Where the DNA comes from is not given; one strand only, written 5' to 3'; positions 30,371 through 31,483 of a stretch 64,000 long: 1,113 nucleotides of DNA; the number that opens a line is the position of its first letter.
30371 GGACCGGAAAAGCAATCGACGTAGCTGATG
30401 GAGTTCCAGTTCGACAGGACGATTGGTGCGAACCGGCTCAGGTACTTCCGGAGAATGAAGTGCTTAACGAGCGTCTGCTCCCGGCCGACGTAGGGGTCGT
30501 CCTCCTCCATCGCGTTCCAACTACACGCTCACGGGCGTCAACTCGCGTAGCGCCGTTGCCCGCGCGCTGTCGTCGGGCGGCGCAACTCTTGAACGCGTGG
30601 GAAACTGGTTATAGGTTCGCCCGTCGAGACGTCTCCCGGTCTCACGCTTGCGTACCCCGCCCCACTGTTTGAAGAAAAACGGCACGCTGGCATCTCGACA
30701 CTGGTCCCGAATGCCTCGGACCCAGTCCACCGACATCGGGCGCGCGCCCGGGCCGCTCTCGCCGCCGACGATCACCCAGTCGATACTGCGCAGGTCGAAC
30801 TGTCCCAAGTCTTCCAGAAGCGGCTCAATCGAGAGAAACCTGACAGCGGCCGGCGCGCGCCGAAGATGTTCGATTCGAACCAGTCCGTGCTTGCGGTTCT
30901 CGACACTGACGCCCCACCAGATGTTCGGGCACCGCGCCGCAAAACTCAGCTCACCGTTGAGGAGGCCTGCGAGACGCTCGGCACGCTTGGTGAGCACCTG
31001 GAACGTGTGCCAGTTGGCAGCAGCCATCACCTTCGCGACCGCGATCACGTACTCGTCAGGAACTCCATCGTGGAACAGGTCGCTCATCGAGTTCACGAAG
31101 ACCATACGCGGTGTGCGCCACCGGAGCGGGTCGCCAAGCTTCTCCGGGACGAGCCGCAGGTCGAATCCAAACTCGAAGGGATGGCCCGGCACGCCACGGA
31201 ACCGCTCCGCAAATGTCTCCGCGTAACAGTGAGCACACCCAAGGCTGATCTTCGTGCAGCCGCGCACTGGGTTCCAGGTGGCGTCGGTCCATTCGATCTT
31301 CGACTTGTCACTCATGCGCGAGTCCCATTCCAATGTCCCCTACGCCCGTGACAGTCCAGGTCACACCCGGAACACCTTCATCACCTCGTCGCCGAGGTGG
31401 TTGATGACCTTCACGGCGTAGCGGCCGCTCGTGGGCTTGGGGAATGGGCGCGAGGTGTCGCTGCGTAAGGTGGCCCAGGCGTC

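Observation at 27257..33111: Cassette A: (truncated) N6/N4 MTase, three-Cys Gp37/Gp68, TcmP and a RelE-fold::UvrD helicase; candidate undescribed modification/defence module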

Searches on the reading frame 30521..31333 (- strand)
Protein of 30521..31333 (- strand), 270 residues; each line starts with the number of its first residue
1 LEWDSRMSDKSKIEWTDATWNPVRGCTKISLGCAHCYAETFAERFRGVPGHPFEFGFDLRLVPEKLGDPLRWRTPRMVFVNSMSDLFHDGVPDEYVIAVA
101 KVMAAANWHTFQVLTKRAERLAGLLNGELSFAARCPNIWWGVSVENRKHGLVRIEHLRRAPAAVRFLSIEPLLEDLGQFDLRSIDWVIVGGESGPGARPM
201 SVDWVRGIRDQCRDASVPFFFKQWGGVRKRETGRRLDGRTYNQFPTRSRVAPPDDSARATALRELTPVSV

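Call 5: search_protein_families(library=pfam, proteins=[window:30521-31333:-], max_evalue=0.01)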
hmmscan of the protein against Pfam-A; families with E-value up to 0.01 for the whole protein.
window:30521-31333:- (270 aa): 1 family
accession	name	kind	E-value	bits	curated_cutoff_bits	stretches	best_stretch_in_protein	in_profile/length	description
PF07505.17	DUF5131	-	1.5e-98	329.6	28.9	1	10-245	1-243/243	Protein of unknown function (DUF5131)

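Call 6: search_protein_families(library=ncbifam, proteins=[window:30521-31333:-], max_evalue=0.01)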
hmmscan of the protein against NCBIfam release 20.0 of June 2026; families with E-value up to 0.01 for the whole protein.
window:30521-31333:- (270 aa): 1 family
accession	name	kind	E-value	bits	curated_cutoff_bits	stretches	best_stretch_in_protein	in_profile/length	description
TIGR04471.1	rSAM_mob_pairA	equivalog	2.2e-21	76.3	355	1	21-223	11-196/220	radical SAM mobile pair protein A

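Call 7: search_protein_families(library=padloc, proteins=[window:30521-31333:-], max_evalue=0.01)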
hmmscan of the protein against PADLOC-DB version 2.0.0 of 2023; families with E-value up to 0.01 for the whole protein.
window:30521-31333:- (270 aa): 2 families
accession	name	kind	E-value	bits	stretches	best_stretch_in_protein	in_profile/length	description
PDLC04639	PDC-M41B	-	1.6e-101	336.7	1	8-248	2-236/241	-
PDLC04569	PDC-M30B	-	6.1e-101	335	1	10-248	3-236/241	-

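Call 44: find_related_loci(query=A1, collection=genome_contigs, flank=10000)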
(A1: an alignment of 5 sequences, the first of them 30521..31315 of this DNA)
Query A1 (264 aa) in genome_contigs; peptide patterns used: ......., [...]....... (x = any residue, [..] = any of these).
600 stretches matched a pattern (row limit reached: there are more); 588 encode a relative of the query (tblastn E <= 1e-3); the best 80 are kept; 80 distinct loci.
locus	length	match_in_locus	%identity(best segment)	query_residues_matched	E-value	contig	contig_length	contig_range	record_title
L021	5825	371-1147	74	1-259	1e-130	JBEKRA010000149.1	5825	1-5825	MAG: Verrucomicrobiota bacterium isolate SPRUCE 4 SPRUCE_4_149, whole genome shotgun sequence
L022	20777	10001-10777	70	1-259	5e-129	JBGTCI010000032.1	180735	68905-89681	MAG: Nitrospiraceae bacterium isolate JTS-RE116 k141_10054596, whole genome shotgun sequence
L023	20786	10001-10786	72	1-262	1e-128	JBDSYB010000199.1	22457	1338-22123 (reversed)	MAG: Verrucomicrobiota bacterium isolate cluster1_bin.665 k127_7625019, whole genome shotgun sequence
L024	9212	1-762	74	6-259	1e-127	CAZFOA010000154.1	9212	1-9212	MAG TPA_asm: uncultured Verrucomicrobiota bacterium isolate binchicken_co54_484 genome assembly, contig: NODE_13682_leng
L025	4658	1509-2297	70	1-263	1e-127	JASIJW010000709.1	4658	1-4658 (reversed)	MAG: Acidobacteriaceae bacterium isolate JOPF579 JOPF_A063_contig_106195, whole genome shotgun sequence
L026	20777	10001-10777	71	1-259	3e-126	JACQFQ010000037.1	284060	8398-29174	MAG: Verrucomicrobia bacterium isolate NC_groundwater_1051_Pr1_S-0.65um_63_17 Montesol18_Sp65_coassembly_scaffold_771861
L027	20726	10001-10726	74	1-242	6e-125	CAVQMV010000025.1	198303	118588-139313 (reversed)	MAG: uncultured Acidobacteriota bacterium isolate MFD00082.bin.1.82 genome assembly, contig: contig_7455, whole genome s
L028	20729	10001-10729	74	1-243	1e-123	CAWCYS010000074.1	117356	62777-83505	MAG: Terriglobia bacterium isolate MFD09222.bin.2.30 genome assembly, contig: contig_42683, whole genome shotgun sequenc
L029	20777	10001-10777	70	1-259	4e-123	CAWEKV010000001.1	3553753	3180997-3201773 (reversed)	MAG: uncultured Planctomycetia bacterium isolate MFD05747.bin.2.36 genome assembly, contig: contig_1707, whole genome sh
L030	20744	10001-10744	74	1-248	6e-123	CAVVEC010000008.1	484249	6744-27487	MAG: uncultured Acidobacteriota bacterium isolate MFD02248.bin.2.91 genome assembly, contig: contig_40306, whole genome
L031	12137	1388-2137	73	1-251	1e-122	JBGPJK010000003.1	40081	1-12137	MAG: Terriglobia bacterium isolate OBJ_0618_7090110_311 k141_8728421_length_40081_cov_14.0000, whole genome shotgun sequ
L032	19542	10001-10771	76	1-258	2e-122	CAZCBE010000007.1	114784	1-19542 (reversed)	MAG TPA_asm: uncultured Klebsiella sp. isolate SRP292972_co3_125 genome assembly, contig: NODE_209_length_114784_cov_20.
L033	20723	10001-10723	75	1-241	4e-122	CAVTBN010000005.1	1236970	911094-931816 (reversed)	MAG: uncultured Acidobacteriota bacterium isolate MFD02416.bin.1.244 genome assembly, contig: contig_2664, whole genome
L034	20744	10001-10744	72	1-248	3e-122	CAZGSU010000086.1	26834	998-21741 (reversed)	MAG TPA_asm: uncultured Acidobacteriaceae bacterium isolate binchicken_co279_156 genome assembly, contig: k141_2695511,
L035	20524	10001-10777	70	1-259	9e-122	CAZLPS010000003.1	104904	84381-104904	MAG TPA_asm: uncultured Opitutales bacterium isolate binchicken_co54_450 genome assembly, contig: NODE_235_length_104904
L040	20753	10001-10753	72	1-251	3e-121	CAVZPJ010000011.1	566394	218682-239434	MAG: uncultured Acidobacteriaceae bacterium isolate MFD02248.bin.2.132 genome assembly, contig: contig_43489, whole geno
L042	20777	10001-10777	69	1-259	7e-121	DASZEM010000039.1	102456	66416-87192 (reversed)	MAG TPA_asm: Thermoanaerobaculia bacterium isolate SMAG_U6494 k141_247786, whole genome shotgun sequence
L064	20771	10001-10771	67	1-257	3e-114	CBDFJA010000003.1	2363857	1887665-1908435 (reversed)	MAG: Bryobacterales bacterium isolate 1f52cc50-c340-419f-9c42-50c4cc8c6db1 genome assembly, contig: contig_3, whole geno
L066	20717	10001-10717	69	1-239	1e-113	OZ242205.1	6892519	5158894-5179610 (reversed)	MAG: Vicinamibacterales bacterium isolate eeb0043e-0032-4cf8-a264-719f6bba5173 genome assembly, chromosome: 1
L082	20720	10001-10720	68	1-240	1e-101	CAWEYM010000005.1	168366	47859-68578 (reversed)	MAG: uncultured Acidobacteriota bacterium isolate MFD05942.bin.1.97 genome assembly, contig: contig_66315, whole genome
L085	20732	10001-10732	61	1-245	6e-99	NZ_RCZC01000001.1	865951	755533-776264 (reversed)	Sphingomonas glacialis strain E6.1 scaffold1.1, whole genome shotgun sequence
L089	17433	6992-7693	61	1-239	6e-96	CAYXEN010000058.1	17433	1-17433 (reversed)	MAG TPA_asm: uncultured bacterium isolate binchicken_co172_248 genome assembly, contig: NODE_2654_length_17433_cov_11.41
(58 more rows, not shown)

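Call 54: search_protein_families(library=pfam, alignment_id=A2, max_evalue=0.0001)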
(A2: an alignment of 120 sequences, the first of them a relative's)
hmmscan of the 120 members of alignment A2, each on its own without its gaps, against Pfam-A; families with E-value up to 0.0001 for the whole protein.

A. member 1, L022:9084-9893:+ (269 aa): 1 family
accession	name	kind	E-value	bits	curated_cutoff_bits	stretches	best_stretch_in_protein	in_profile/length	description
PF03588.20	Leu_Phe_trans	-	3.5e-74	248.4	22.7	1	71-243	1-171/171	Leucyl/phenylalanyl-tRNA protein transferase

B. families by the number of members that match (of 120 scanned): 182 families (the first 25 are shown)
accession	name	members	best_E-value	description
PF01039.27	Carboxyl_trans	5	7.4e-205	Carboxyl transferase domain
PF03255.19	ACCA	5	1.1e-14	Acetyl co-enzyme A carboxylase carboxyltransferase-like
PF00005.33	ABC_tran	3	2.7e-45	ABC transporter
PF07719.23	TPR_2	3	1.2e-37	Tetratricopeptide repeat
PF13432.12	TPR_16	3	5.3e-23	Tetratricopeptide repeat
PF13181.12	TPR_8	3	9.2e-11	Tetratricopeptide repeat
PF00962.28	A_deaminase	2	9.5e-83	Adenosine deaminase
PF07394.17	DUF1501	2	8.6e-60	Protein of unknown function (DUF1501)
PF00515.34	TPR_1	2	1.1e-46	Tetratricopeptide repeat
PF20720.3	nSTAND3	2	7.1e-40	Novel STAND NTPase 3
PF01555.25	N6_N4_Mtase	2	7.5e-30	DNA methylase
PF00004.35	AAA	2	6e-29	ATPase family associated with various cellular activities (AAA)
PF13424.12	TPR_12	2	8.3e-19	Tetratricopeptide repeat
PF13304.12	AAA_21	2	1.7e-17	AAA domain, putative AbiEii toxin, Type IV TA system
PF13374.12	TPR_10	2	3.3e-15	Tetratricopeptide repeat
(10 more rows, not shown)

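Call 58: search_solved_structures(query=A1, max_evalue=10)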
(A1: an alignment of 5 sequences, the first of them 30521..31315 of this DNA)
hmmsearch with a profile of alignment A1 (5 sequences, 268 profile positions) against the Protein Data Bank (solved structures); distinct sequences matched with E-value up to 10: 1.
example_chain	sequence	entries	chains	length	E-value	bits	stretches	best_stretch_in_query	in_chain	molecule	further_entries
8ap6_L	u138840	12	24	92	0.27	13.7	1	209-264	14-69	subunit-e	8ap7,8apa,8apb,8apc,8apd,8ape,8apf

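Call 59: search_dna_similar(query=window:30521-31315:-, collection=phages, mode=protein, max_rows=25, rows=spread)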
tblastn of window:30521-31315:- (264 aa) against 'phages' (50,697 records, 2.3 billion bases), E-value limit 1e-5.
Records with a match: 181; places in all: 183; records where one place covers at least 80% of the query: 169.
Best place of each record, by identity: 60-80% 6; <60% 175.
By first word of the organism name: Mycobacterium 55; Gordonia 49; Burkholderia 15; Bacteriophage 7; Rhizobium 5; Microcystis 5; Xanthomonas 5; Enterocloster 5; Synechococcus 4; Natrialba 4; and 17 more.
By host as written in the record: Gordonia terrae 3612 43; Mycobacterium smegmatis mc2 155 20; - 13; Mycobacterium smegmatis mc#155 10; Burkholderia sp. 6; Gordonia terrae CAG3 5; Mycobacterium smegmatis mc2155 5; Mycobacteruim smegmatis mc2 155 4; and 54 more.
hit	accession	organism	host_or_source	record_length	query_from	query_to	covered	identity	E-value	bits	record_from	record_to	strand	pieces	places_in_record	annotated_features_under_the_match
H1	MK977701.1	Mycobacterium phage Cracklewink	Mycobacterium smegmatis mc#155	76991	1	252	95%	51.3%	3e-77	259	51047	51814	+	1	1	78: hypothetical protein | 77: hypothetical protein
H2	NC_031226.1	Gordonia phage BaxterFox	Gordonia terrae 3612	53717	1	248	94%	51.0%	7e-72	244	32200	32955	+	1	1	40: hypothetical protein | 41: hypothetical protein | 39: metallo-protease | 42: hypothetical protein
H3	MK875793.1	Gordonia phage WelcomeAyanna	Gordonia terrae 3612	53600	1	244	92%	51.4%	5e-73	248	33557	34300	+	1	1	41: hypothetical protein | 42: methyltransferase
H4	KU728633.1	Mycobacterium phage Bipper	Mycobacterium smegmatis mc2 155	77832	1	219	83%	55.0%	5e-76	256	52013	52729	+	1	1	79: hypothetical protein | 78: hypothetical protein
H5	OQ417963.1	Mycobacterium phage prophiT36-2a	Mycobacterium abscessus T36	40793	1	239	91%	49.7%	3e-76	257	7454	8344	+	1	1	16: RNA methyltransferase | 15: DNA binding protein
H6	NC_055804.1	Gordonia phage Bakery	Gordonia terrae 3612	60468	1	255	97%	45.7%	2e-74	251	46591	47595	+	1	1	64: hypothetical protein | 65: helix-turn-helix DNA binding domain protein | 63: DNA methyltransferase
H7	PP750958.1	Mycobacterium phage Farewell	Mycobacterium smegmatis mc#155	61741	1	219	83%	52.1%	4e-71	242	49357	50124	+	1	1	74: methyltransferase | 73: hypothetical protein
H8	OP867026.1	Gordonia phage Togo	Gordonia terrae 3612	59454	4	252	94%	45.4%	1e-66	229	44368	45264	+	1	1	58: hypothetical protein | 57: hypothetical protein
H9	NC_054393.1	Mycobacterium phage Typha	Mycobacterium smegmatis mc#155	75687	1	220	83%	50.8%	7e-70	238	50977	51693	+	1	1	76: hypothetical protein | 75: hypothetical protein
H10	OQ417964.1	Mycobacterium phage prophiT48-1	Mycobacterium abscessus T48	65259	1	239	91%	46.4%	1e-74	252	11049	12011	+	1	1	24: hypothetical protein | 23: 3'-5' exoribonuclease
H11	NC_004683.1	Mycobacterium phage Che9c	Mycobacterium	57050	1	243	92%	43.9%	1e-73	249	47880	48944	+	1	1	gp68 | ASCH domain-containing protein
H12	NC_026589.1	Mycobacterium phage Sbash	Mycobacterium smegmatis mc2 155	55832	1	243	92%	43.2%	2e-69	237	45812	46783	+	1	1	69: hypothetical protein | 70: hypothetical protein | 68: hypothetical protein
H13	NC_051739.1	Mycobacterium phage Purky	Mycobacterium smegmatis mc#155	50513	1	228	86%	43.7%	2e-61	214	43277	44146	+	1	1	67: hypothetical protein | 66: hypothetical protein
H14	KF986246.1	Mycobacterium phage MichelleMyBell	Mycobacterium smegmatis mc2 155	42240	1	243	92%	39.6%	2e-60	211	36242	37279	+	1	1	58: hypothetical protein | 57: hypothetical protein | 59: hypothetical protein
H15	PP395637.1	Microcystis phage Mae-JY04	Microcystis aeruginosa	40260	2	219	83%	42.3%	2e-53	191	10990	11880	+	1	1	hypothetical protein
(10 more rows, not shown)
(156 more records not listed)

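Call 60: search_dna_similar(query=window:30521-31315:-, collection=plasmids, mode=protein, max_rows=20)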
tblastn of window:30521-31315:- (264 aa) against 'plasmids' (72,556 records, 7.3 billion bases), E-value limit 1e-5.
Records with a match: 440; places in all: 460; records where one place covers at least 80% of the query: 368.
Best place of each record, by identity: 60-80% 2; <60% 438.
By first word of the organism name: Burkholderia 96; Pseudomonas 52; Streptomyces 52; Cupriavidus 20; Bacteroides 15; Paraburkholderia 12; Nostoc 12; Rhizobium 11; Acaryochloris 10; Nocardia 9; and 82 more.
By predicted mobility (MOB-suite, as given by PLSDB): non-mobilizable 228; conjugative 164; mobilizable 48.
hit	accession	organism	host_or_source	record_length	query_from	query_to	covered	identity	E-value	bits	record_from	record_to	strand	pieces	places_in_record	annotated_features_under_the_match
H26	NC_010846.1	Leptospira biflexa serovar Patoc strain 'Patoc 1 (Ames)'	-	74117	1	264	100%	61.0%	1e-107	348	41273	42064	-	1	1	phage Gp37/Gp68 family protein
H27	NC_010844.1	Leptospira biflexa serovar Patoc strain 'Patoc 1 (Paris)'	-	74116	1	264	100%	61.0%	1e-107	348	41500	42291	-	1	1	phage Gp37/Gp68 family protein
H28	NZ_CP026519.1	Deinococcus sp. NW-56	whole organism,water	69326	2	245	92%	54.7%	6e-71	243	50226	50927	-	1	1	phage Gp37/Gp68 family protein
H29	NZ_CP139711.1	Sulfitobacter sp. OXR-159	Bacterial Culture,hydrothermal vent ...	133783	1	239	91%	54.8%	4e-81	272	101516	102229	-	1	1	phage Gp37/Gp68 family protein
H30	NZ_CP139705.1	Sulfitobacter pontiacus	Bacterial Culture,hydrothermal vent ...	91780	1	239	91%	54.8%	6e-81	271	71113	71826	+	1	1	phage Gp37/Gp68 family protein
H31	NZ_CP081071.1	Leisingera caerulea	-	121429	1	239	91%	54.8%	7e-81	271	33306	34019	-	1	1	phage Gp37/Gp68 family protein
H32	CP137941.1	Pseudomonas aeruginosa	Homo sapiens,bronchoalveolar lavage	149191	1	239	91%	54.8%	9e-72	245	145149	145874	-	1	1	phage Gp37/Gp68 family protein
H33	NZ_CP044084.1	Pseudomonas luteola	Homo sapiens,clinical isolate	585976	1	239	91%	54.8%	3e-70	241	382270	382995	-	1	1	phage Gp37/Gp68 family protein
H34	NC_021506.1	Pseudomonas resinovorans NBRC 106553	-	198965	1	239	91%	54.0%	3e-71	244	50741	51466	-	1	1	phage Gp37/Gp68 family protein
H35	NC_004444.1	Pseudomonas resinovorans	-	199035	1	239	91%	54.0%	3e-71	244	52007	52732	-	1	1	phage Gp37/Gp68 family protein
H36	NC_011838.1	Pseudomonas putida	-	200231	1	239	91%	54.0%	3e-71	244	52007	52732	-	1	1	phage Gp37/Gp68 family protein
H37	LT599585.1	Pseudomonas veronii 1YdBTEX2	-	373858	1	239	91%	54.0%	3e-71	244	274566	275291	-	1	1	hypothetical protein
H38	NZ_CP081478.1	Pseudomonas aeruginosa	Homo sapiens,burn wound,burn wound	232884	1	239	91%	53.6%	3e-69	238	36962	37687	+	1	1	phage Gp37/Gp68 family protein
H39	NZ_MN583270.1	Pseudomonas aeruginosa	-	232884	1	239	91%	53.6%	3e-69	238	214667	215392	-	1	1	phage Gp37/Gp68 family protein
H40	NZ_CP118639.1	Pseudomonas aeruginosa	Homo sapiens,Urinary catheter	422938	1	239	91%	53.6%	3e-69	238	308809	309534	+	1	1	phage Gp37/Gp68 family protein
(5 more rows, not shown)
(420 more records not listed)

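Call 61: get_annotated_region(hit=H11, flank=3500)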
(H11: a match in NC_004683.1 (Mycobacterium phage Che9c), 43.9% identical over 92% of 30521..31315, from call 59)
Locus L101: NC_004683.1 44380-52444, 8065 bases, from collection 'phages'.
description: Mycobacterium phage Che9c, complete genome.
organism: Mycobacterium phage Che9c (NCBI taxid 2907832)
taxonomy: Viruses; Duplodnaviria; Heunggongvirae; Uroviricota; Caudoviricetes; Chenonavirus; Chenonavirus Che9c
host: Mycobacterium; source: -; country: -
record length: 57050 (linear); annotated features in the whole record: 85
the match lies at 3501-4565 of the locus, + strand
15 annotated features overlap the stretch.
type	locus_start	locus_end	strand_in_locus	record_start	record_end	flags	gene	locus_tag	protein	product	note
CDS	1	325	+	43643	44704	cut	-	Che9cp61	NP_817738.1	RecT-like ssDNA annealing protein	-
CDS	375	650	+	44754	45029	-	-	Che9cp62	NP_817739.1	gp62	-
CDS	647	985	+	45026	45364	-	-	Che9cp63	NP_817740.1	gp63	-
CDS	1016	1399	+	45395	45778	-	-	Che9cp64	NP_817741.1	RusA-like Holliday junction resolvase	-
CDS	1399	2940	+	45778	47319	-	-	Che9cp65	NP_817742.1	DNA methyltransferase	-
CDS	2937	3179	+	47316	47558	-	-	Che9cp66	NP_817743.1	gp66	-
CDS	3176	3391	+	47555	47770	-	-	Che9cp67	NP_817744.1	gp67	-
CDS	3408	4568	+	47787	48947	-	-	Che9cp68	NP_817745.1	gp68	-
CDS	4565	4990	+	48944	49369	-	-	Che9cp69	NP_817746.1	ASCH domain-containing protein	-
CDS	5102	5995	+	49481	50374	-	-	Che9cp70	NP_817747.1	gp70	-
CDS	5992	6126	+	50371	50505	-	-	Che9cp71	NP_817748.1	gp71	-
CDS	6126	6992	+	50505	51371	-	-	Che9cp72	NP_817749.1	replication initiation protein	-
CDS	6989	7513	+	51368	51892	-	-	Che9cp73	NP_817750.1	gp73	-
CDS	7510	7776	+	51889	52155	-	-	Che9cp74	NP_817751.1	gp74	-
CDS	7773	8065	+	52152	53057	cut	-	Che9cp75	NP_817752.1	gp75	-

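Call 62: get_annotated_region(hit=H3, flank=3000)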
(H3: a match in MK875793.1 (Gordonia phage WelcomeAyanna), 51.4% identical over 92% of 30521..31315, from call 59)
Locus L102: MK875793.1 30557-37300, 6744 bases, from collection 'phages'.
description: Gordonia phage WelcomeAyanna, complete genome.
organism: Gordonia phage WelcomeAyanna (NCBI taxid 2584493)
taxonomy: Viruses; Duplodnaviria; Heunggongvirae; Uroviricota; Caudoviricetes; Nymbaxtervirinae; Nymphadoravirus
host: Gordonia terrae 3612; source: soil; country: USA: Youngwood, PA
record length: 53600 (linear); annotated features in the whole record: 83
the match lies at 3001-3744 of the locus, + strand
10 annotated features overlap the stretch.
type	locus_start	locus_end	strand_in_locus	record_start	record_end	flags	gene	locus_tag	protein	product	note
CDS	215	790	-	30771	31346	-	37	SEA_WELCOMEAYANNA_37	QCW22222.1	lipoprotein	-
CDS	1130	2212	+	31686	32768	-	38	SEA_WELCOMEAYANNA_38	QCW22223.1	integrase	integrase, (Y-int)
CDS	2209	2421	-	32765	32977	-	39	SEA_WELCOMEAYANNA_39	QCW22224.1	helix-turn-helix DNA-binding domain protein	-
CDS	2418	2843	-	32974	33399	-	40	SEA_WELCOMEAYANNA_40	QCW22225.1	metalloprotease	-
CDS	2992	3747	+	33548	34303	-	41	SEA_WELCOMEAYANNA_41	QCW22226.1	hypothetical protein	-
CDS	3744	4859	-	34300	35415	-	42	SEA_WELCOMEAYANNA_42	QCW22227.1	methyltransferase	-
CDS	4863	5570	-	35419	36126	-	43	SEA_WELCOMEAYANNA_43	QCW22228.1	immunity repressor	-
CDS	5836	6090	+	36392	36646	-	44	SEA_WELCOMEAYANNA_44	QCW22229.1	helix-turn-helix DNA-binding domain protein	-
CDS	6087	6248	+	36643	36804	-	45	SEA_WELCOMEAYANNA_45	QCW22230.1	hypothetical protein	-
CDS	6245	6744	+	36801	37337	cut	46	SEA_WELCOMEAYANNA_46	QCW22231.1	hypothetical protein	-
